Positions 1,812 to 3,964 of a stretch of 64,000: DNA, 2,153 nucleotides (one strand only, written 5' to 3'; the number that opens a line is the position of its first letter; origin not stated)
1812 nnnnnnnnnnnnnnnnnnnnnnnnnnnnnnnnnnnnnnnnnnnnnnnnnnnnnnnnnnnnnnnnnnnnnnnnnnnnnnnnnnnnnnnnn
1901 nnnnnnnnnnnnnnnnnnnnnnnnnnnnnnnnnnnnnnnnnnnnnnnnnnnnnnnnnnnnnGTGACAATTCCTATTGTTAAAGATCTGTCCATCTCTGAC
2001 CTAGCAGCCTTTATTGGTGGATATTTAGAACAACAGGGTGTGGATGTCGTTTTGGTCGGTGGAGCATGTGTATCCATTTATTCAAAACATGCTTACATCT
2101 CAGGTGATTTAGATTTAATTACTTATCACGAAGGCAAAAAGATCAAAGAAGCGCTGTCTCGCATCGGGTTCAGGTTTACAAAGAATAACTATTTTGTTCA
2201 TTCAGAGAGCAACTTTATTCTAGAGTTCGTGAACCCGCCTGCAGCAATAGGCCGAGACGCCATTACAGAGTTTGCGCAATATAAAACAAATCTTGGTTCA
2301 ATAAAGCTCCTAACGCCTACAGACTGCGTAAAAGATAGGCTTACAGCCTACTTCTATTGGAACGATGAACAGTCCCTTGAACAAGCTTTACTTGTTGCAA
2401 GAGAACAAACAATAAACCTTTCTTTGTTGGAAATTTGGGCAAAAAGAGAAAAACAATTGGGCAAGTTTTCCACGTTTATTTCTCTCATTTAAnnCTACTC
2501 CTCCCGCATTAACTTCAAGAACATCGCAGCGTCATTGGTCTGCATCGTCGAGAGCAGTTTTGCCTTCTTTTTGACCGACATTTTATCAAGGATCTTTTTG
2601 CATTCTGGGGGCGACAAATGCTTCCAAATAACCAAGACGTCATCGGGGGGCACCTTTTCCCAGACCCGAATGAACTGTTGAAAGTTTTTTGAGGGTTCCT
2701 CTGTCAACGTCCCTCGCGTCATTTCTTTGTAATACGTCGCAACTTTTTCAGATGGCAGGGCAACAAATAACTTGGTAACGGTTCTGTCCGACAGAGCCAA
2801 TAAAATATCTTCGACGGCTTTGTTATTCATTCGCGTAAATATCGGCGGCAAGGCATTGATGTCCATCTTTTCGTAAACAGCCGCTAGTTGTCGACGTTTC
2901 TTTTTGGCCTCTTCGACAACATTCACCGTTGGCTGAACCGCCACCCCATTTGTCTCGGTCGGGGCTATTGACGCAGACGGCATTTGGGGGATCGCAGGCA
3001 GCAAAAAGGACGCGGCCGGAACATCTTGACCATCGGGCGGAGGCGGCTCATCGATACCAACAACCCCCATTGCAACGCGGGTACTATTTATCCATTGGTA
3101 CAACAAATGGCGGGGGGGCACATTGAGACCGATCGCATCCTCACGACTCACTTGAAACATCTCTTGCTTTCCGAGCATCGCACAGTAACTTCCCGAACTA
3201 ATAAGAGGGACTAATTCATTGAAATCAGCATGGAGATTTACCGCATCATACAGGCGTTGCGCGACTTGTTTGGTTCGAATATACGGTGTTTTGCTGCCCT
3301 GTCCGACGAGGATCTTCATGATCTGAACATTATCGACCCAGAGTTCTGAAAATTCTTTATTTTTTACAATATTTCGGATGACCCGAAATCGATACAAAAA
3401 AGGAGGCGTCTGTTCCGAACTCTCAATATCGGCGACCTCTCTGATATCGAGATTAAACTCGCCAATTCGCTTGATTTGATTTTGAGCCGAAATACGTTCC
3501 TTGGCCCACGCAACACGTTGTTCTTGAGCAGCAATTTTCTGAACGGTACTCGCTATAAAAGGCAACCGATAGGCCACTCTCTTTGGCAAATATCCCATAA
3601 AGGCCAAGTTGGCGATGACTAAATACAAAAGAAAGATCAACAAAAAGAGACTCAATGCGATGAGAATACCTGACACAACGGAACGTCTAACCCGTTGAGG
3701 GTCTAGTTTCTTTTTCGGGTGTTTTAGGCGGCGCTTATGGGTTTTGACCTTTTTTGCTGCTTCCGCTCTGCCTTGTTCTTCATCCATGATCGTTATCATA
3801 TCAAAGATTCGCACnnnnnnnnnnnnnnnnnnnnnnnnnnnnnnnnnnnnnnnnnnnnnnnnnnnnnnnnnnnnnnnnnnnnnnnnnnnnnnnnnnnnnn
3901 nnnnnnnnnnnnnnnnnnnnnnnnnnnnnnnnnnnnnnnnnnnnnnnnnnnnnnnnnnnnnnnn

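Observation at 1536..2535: ~920-bp AT-rich two-gene cassette inserted at the 3-prime end of a gene, bounded by perfect 34-bp direct repeats, with no recombinase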

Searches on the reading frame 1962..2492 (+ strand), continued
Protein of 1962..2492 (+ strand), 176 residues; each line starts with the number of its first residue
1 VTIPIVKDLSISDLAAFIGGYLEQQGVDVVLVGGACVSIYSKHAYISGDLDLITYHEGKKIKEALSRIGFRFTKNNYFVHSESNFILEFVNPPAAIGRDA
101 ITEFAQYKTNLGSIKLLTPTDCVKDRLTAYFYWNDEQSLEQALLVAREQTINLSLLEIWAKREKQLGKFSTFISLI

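Call 89: search_protein_families(library=pfam, alignment_id=A8, max_evalue=0.00001)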
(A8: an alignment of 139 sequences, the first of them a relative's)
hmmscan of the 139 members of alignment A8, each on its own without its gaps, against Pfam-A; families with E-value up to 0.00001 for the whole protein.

A. member 1, L015:5025-5933:+ (302 aa): 3 families
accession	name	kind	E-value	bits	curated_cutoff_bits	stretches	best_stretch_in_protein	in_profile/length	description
PF00561.26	Abhydrolase_1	-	4e-23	82.8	25.8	1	47-263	2-224/245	alpha/beta hydrolase fold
PF12146.15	Hydrolase_4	-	9.2e-17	61.6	27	1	65-277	23-232/239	Serine aminopeptidase, S33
PF12697.13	Abhydrolase_6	-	6.1e-12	47.1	26.3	1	42-279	5-206/217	Alpha/beta hydrolase family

B. families by the number of members that match (of 139 scanned): 198 families (the first 25 are shown)
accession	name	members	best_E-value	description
PF00881.29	Nitroreductase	3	2.4e-30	Nitroreductase family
PF08241.18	Methyltransf_11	3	1.7e-23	Methyltransferase domain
PF13649.12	Methyltransf_25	3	1.4e-20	Methyltransferase domain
PF13847.12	Methyltransf_31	3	2.5e-20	Methyltransferase domain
PF13489.12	Methyltransf_23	3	7.2e-13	Methyltransferase domain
PF00155.27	Aminotran_1_2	2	2.5e-66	Aminotransferase class I and II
PF07690.21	MFS_1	2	1.2e-52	Major Facilitator Superfamily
PF13635.12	DUF4143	2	2.9e-45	Domain of unknown function (DUF4143)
PF00484.24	Pro_CA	2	4.8e-34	Carbonic anhydrase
PF08240.17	ADH_N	2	1.2e-25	Alcohol dehydrogenase GroES-like domain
PF00561.26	Abhydrolase_1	2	4e-23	alpha/beta hydrolase fold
PF14512.11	TM1586_NiRdase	2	2.9e-22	Putative TM nitroreductase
PF05150.18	Legionella_OMP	2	6.3e-21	Legionella pneumophila major outer membrane protein precursor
PF00069.31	Pkinase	2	7.7e-21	Protein kinase domain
PF13304.12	AAA_21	2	7.8e-17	AAA domain, putative AbiEii toxin, Type IV TA system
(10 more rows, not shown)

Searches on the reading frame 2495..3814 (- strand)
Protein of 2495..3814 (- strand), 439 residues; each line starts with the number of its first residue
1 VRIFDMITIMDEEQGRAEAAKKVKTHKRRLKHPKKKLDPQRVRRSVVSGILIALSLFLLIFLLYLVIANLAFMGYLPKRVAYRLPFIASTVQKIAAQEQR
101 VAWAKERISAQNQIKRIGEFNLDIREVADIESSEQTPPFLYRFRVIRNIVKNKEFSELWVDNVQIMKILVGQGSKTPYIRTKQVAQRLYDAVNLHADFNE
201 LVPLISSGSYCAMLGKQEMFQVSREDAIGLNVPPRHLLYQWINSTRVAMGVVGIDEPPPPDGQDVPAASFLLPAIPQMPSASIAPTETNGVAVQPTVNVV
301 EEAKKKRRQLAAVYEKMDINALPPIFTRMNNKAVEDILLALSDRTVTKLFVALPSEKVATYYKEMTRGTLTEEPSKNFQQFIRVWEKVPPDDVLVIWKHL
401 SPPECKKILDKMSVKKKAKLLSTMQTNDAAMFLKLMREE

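Call 7: search_protein_families(library=pfam, proteins=[window:2495-3814:-], max_evalue=0.1)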
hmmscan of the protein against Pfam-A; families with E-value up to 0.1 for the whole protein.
window:2495-3814:- (439 aa): 1 family
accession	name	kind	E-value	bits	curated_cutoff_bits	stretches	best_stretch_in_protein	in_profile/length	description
PF03448.22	MgtE_N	-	1.3e-11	45.4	25.9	2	380-437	5-74/102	MgtE intracellular N domain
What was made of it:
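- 2495..3814 (-): Target gene: a 434/439-aa MgtE_N-domain membrane protein, divergent from the fliK-flgD-flgE flagellar operon. Pfam MgtE_N at 1.3e-11 (call 7).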

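Call 10: find_encoding_contigs(protein=window:2495-3814:-, flank=6000, max_places=10)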
Protein window:2495-3814:- (439 aa): no gene with exactly this product is on record in the collection.

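Call 12: find_encoding_contigs(protein=window:2495-3799:-, flank=6000, max_places=10)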
Protein window:2495-3799:- (434 aa): 5 contigs read that carry it; 2 places shown.
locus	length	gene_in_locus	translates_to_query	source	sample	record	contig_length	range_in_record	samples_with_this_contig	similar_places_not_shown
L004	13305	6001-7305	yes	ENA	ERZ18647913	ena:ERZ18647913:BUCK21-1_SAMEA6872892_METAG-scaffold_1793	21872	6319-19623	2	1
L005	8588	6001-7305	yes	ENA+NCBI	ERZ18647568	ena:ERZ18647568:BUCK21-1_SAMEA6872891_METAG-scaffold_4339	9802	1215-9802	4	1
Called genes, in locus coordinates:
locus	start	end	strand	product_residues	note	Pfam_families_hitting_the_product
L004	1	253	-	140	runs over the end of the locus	PF01052:FliMN_C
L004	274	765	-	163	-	PF03748:FliL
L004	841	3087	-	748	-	PF00460:Flg_bb_rod, PF22692:LlgE_F_G_D1, PF07559:FlgE_D2, PF06429:Flg_bbr_C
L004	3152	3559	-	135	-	PF12611:Flagellar_put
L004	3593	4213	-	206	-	PF03963:FlgD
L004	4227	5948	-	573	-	PF02120:Flg_hook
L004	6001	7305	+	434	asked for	PF03448:MgtE_N (weak)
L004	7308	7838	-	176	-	-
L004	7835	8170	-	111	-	-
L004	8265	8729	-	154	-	-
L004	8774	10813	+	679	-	PF13328:HD_4, PF01966:HD, PF04607:RelA_SpoT, PF02824:TGS, PF28438:RelA_RIS, PF01842:ACT (weak), PF13291:ACT_4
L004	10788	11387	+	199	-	PF02508:Rnf-Nqr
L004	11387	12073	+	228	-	PF25160:LdpA_Fe-S-bd (faint), PF13484:Fer4_16 (faint), PF12838:Fer4_7 (weak), PF00037:Fer4 (weak), PF14697:Fer4_21 (weak), PF12838:Fer4_7 (weak), PF00037:Fer4 (weak), PF12797:Fer4_2 (weak), +3 more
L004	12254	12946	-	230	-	PF03808:Glyco_tran_WecG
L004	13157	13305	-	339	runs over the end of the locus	-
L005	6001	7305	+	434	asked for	PF03448:MgtE_N (weak)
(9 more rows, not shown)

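Call 14: find_related_loci(query=window:2495-3799:-, collection=genome_contigs, flank=8000)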
Query window:2495-3799:- (434 aa) in genome_contigs; peptide patterns used: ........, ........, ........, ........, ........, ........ (x = any residue, [..] = any of these).
140 stretches matched a pattern; 1 encode a relative of the query (tblastn E <= 1e-3); 1 distinct loci.
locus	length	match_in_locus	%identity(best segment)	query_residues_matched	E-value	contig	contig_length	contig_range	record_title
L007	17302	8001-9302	76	1-432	0e+0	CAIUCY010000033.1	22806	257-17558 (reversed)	MAG: uncultured Candidatus Marinamargulisbacteria bacterium isolate AM_bin-3330 genome assembly, contig: bin-3330:033/25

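Call 19: search_protein_families(library=pfam, proteins=[L007:9352-10104:-, L007:10436-10900:-], max_evalue=0.1)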
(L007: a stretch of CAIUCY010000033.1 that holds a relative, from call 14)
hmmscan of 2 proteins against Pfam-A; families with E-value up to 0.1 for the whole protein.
L007:9352-10104:- (250 aa): 0 families

L007:10436-10900:- (154 aa): 2 families
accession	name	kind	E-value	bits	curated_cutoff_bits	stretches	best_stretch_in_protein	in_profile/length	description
PF21198.3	ASH2L-like_WH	-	0.027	15.2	25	1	39-101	33-95/104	Set1/Ash2 histone methyltransferase complex subunit ASH2-like, WH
PF15867.10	Dynein_attach_N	-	0.056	13.9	27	0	75-92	33-50/68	Dynein attachment factor N-terminus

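Call 22: find_homologous_proteins(query=window:2495-3799:-)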
Query window:2495-3799:- (434 aa): 3 proteins with E <= 0.001 among 8000 candidates.
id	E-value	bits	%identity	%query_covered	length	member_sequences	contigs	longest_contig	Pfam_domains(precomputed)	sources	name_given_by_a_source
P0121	1.8e-282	954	100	100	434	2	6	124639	PF03448.23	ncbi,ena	-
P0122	1.2e-214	731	76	99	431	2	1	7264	PF03448.23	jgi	-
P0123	2.6e-168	578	61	94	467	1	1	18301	PF03448.23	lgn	-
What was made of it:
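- On CIME (cis-mobilisable element): Only three MgtE_N homologue clusters are on record (call 22), so sampling is thin.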

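Call 23: find_encoding_contigs(protein=P0122, flank=8000)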
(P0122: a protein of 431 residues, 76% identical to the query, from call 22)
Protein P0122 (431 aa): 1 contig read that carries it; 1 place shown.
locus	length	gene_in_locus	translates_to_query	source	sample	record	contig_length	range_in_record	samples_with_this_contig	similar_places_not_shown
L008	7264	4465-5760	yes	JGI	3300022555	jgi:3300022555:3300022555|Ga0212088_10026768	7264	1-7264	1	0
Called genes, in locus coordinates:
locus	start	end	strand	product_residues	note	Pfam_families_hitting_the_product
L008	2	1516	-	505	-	?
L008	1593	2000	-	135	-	PF12611:Flagellar_put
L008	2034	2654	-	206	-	PF03963:FlgD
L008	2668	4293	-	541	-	PF02120:Flg_hook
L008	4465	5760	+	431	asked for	PF03448:MgtE_N (faint)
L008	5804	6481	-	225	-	-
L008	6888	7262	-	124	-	?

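Call 24: find_encoding_contigs(protein=P0123, flank=8000)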
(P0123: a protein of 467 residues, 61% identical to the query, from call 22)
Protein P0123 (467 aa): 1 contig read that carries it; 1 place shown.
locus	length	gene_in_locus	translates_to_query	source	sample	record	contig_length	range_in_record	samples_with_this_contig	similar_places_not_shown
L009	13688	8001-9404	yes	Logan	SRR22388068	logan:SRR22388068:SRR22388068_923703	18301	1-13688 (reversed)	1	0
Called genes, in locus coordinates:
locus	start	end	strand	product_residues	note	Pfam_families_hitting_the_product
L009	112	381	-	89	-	PF01313:Bac_export_3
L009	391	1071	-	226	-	PF00813:FliP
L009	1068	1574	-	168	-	PF04347:FliO (weak)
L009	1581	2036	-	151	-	PF01052:FliMN_C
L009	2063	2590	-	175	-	PF03748:FliL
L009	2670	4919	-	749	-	PF00460:Flg_bb_rod, PF22692:LlgE_F_G_D1, PF07559:FlgE_D2, PF06429:Flg_bbr_C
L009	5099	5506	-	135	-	PF12611:Flagellar_put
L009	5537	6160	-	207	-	PF03963:FlgD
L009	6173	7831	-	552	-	PF02120:Flg_hook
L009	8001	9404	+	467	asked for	PF03448:MgtE_N (faint)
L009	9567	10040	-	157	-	-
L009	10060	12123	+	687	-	PF01966:HD, PF13328:HD_4, PF04607:RelA_SpoT, PF02824:TGS, PF28438:RelA_RIS, PF13291:ACT_4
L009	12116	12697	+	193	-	PF02508:Rnf-Nqr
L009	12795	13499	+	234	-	PF00037:Fer4 (weak), PF12797:Fer4_2 (weak), PF13237:Fer4_10 (weak), PF14697:Fer4_21 (weak), PF12838:Fer4_7, PF13187:Fer4_9 (weak), PF00037:Fer4 (weak), PF12797:Fer4_2 (weak), +4 more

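Call 43: search_protein_families(library=ncbifam, proteins=[window:2495-3799:-], max_evalue=1)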
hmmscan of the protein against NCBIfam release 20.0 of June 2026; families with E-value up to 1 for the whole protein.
window:2495-3799:- (434 aa): 1 family
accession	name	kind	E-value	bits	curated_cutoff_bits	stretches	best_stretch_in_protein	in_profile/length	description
TIGR00400.1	mgtE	equivalog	0.033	12.9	232.75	1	327-431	21-126/450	magnesium transporter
